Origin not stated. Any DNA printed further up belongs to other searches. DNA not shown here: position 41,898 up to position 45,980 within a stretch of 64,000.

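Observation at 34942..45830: Recent tandem duplication of a 3.8-kb unit encoding a about 1,260-aa secreted protein of unknown family, with signs of gene conversion and a shared 5' module spreading to the next gene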

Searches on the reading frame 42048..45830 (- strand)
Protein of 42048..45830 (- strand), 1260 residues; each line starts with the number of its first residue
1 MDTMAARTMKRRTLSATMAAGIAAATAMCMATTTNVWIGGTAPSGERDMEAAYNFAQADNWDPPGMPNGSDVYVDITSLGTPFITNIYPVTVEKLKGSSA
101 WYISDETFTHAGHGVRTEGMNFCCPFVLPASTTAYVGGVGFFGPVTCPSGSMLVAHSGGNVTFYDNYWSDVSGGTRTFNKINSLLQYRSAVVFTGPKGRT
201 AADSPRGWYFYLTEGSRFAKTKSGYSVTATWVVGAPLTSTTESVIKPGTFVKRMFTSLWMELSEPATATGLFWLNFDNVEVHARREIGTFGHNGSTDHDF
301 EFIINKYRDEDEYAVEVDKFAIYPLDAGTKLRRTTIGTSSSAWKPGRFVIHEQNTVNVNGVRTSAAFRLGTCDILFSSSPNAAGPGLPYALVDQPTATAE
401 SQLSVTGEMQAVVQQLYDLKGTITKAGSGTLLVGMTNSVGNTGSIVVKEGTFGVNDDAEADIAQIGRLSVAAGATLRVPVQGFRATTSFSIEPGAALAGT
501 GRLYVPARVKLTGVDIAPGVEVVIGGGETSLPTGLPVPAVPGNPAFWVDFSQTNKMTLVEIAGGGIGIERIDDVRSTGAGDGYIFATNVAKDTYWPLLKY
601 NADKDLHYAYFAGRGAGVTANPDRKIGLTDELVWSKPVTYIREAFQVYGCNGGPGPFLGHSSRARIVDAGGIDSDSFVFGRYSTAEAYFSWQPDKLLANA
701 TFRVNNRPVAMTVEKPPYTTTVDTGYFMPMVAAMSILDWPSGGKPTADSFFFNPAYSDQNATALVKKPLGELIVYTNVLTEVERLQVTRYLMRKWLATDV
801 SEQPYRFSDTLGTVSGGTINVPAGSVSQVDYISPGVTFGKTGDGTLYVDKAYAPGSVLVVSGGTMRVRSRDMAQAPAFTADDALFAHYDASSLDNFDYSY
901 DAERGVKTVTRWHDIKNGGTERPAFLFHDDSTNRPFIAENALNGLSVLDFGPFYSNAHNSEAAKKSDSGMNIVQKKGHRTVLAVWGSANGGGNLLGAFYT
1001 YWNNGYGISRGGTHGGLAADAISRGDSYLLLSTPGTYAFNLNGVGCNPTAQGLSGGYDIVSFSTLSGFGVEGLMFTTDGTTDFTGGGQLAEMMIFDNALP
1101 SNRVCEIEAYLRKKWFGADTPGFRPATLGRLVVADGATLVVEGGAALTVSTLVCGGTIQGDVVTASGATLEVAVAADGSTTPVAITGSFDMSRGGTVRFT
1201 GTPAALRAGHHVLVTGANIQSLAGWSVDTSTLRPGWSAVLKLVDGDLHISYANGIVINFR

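Call 7: search_protein_families(library=pfam, proteins=[window:42048-45830:-], max_evalue=0.1)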
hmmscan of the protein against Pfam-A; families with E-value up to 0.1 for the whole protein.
window:42048-45830:- (1260 aa): 0 families

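Call 8: search_protein_families(library=ncbifam, proteins=[window:42048-45830:-], max_evalue=0.1)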
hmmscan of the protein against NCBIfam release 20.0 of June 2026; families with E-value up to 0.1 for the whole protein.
window:42048-45830:- (1260 aa): 1 family
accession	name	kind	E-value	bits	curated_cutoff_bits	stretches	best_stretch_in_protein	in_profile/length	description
TIGR03208.1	cyc_hxne_CoA_lg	equivalog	0.037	12.8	792.3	1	296-453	164-316/538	cyclohexanecarboxylate-CoA ligase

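Call 92: search_protein_families(library=phrogs, proteins=[window:42051-45830:-], max_evalue=0.01)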
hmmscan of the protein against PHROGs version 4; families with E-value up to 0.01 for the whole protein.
window:42051-45830:- (1260 aa): 0 families
